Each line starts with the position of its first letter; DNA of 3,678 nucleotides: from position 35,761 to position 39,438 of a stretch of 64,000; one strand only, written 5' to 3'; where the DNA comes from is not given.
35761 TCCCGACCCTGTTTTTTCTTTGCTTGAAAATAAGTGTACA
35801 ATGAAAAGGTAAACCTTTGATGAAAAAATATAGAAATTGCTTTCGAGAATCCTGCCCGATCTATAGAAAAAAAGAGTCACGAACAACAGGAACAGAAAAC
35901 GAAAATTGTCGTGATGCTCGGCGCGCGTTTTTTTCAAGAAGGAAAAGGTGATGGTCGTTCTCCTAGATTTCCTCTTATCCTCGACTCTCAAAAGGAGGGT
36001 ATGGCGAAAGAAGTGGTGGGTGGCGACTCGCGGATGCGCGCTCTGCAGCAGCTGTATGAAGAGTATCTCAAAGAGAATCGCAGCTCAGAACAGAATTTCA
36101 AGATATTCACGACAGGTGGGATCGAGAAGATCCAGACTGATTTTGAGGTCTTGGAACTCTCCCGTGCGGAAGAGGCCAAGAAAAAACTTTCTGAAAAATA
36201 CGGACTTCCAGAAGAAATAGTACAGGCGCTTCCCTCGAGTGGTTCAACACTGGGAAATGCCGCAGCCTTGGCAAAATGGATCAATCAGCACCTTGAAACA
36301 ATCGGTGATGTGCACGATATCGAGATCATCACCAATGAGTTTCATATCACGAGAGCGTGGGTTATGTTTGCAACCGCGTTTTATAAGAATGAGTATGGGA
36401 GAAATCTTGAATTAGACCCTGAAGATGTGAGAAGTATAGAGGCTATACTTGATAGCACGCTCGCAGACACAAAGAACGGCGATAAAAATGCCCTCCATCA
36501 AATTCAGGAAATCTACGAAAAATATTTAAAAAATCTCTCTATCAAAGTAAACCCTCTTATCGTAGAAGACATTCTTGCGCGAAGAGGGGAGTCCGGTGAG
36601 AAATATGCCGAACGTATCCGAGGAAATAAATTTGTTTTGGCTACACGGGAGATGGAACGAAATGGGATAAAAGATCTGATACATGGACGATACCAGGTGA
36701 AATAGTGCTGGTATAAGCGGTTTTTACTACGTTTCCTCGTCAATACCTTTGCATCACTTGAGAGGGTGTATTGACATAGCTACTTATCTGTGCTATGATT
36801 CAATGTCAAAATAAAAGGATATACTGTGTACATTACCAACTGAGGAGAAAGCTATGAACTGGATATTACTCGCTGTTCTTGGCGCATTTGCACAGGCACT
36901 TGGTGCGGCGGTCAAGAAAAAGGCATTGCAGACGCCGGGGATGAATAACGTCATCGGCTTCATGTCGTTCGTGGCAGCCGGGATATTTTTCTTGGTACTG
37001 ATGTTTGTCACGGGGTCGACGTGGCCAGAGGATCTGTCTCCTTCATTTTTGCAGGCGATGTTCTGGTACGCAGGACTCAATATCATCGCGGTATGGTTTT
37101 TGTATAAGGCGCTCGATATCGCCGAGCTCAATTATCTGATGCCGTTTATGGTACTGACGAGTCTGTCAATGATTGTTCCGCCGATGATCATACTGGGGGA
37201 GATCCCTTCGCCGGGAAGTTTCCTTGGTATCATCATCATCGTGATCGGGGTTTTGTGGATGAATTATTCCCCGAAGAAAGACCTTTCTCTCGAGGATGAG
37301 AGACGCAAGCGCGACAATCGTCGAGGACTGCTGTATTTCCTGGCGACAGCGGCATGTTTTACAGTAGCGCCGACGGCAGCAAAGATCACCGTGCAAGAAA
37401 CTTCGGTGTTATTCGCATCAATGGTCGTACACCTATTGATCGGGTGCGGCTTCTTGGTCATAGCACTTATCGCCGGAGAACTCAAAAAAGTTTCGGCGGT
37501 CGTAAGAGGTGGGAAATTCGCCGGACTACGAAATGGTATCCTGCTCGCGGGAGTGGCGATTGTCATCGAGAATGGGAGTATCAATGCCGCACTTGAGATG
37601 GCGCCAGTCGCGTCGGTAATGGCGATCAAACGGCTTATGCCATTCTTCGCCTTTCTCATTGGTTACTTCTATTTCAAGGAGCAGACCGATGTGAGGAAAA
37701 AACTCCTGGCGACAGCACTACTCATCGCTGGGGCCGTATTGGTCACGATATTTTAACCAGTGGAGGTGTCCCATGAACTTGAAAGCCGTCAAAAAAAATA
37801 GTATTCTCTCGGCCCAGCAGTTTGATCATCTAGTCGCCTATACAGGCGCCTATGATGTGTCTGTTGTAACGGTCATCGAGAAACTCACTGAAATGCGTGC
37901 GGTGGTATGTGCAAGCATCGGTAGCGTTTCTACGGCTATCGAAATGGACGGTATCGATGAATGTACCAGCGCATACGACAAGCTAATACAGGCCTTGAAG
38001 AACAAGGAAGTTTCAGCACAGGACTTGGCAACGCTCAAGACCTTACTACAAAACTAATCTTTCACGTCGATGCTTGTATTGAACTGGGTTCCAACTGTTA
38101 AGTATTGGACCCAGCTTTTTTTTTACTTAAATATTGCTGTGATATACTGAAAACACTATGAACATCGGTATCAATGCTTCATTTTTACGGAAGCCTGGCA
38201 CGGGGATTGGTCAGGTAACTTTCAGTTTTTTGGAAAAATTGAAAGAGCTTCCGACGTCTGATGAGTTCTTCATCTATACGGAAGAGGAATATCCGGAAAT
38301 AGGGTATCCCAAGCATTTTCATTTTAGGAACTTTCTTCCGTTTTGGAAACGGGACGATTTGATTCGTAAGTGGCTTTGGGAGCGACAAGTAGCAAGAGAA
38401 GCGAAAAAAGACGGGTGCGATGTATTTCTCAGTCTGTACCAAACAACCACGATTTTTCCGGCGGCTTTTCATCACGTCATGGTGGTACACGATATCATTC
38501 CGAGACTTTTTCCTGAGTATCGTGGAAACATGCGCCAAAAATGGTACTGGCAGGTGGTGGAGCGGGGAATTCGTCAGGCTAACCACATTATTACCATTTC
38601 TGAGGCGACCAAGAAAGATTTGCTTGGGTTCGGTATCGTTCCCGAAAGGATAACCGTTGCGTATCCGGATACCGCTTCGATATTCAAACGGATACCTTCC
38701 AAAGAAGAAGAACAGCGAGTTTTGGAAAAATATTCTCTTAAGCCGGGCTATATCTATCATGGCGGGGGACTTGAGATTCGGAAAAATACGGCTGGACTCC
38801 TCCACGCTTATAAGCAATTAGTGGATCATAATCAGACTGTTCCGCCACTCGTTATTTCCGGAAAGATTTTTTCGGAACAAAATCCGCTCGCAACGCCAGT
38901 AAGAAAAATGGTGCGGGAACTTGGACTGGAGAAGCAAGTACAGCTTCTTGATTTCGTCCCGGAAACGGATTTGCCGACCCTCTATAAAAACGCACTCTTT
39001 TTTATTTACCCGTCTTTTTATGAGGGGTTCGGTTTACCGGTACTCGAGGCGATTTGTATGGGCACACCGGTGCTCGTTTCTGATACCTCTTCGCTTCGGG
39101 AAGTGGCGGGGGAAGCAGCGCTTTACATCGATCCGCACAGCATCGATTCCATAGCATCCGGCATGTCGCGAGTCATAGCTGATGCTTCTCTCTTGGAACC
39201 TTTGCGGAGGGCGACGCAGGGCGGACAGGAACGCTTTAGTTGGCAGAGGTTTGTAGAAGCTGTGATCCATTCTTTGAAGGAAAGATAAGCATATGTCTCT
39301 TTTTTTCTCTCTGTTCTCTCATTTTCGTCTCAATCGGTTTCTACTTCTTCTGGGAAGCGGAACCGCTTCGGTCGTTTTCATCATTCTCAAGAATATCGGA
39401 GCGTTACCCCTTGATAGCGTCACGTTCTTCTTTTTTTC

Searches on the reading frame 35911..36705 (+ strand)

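Call 12: search_protein_families(library=pfam, proteins=[window:35911-36705:+], max_evalue=0.01)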
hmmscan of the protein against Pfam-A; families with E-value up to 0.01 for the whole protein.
window:35911-36705:+ (264 aa): 3 families
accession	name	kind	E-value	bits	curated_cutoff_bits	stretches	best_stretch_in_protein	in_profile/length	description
PF02698.23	DUF218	-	1.8e-09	38.1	27.6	1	40-156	15-103/133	DUF218 domain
PF12645.13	HTH_16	-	0.00057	20.4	22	1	183-221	3-49/65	Helix-turn-helix domain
PF24957.1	DrmE_C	-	0.0096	16.1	27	0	90-145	90-143/181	DISARM protein DrmE, C-terminal domain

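Call 13: search_protein_families(library=ncbifam, proteins=[window:35911-36705:+], max_evalue=0.01)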
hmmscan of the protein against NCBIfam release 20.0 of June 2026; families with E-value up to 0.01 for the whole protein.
window:35911-36705:+ (264 aa): 0 families

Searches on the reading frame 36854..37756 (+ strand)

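Call 12: search_protein_families(library=pfam, proteins=[window:36854-37756:+], max_evalue=0.01)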
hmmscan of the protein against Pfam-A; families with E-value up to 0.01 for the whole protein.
window:36854-37756:+ (300 aa): 1 family
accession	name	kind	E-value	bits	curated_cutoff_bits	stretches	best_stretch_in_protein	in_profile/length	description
PF00892.27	EamA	-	1.3e-18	68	28.2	2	157-298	2-134/135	EamA-like transporter family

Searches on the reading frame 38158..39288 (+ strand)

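Call 12: search_protein_families(library=pfam, proteins=[window:38158-39288:+], max_evalue=0.01)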
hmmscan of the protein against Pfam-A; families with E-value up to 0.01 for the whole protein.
window:38158-39288:+ (376 aa): 5 families
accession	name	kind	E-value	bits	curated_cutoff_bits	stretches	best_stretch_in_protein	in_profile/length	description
PF00534.26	Glycos_transf_1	-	9.7e-29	100.5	26.4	1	194-351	13-167/172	Glycosyl transferases group 1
PF13692.12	Glyco_trans_1_4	-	3e-20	73.4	27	1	203-342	8-142/142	Glycosyl transferases group 1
PF13439.12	Glyco_transf_4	-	2e-12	47.9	28.5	1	19-169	6-163/170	Glycosyltransferase Family 4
PF20706.3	GT4-conflict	-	1.5e-10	41.1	26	1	215-316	218-319/385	Family 4 Glycosyltransferase in conflict systems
PF13579.12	Glyco_trans_4_4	-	7.6e-05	23.5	29.7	1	105-168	96-155/158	Glycosyl transferase 4-like domain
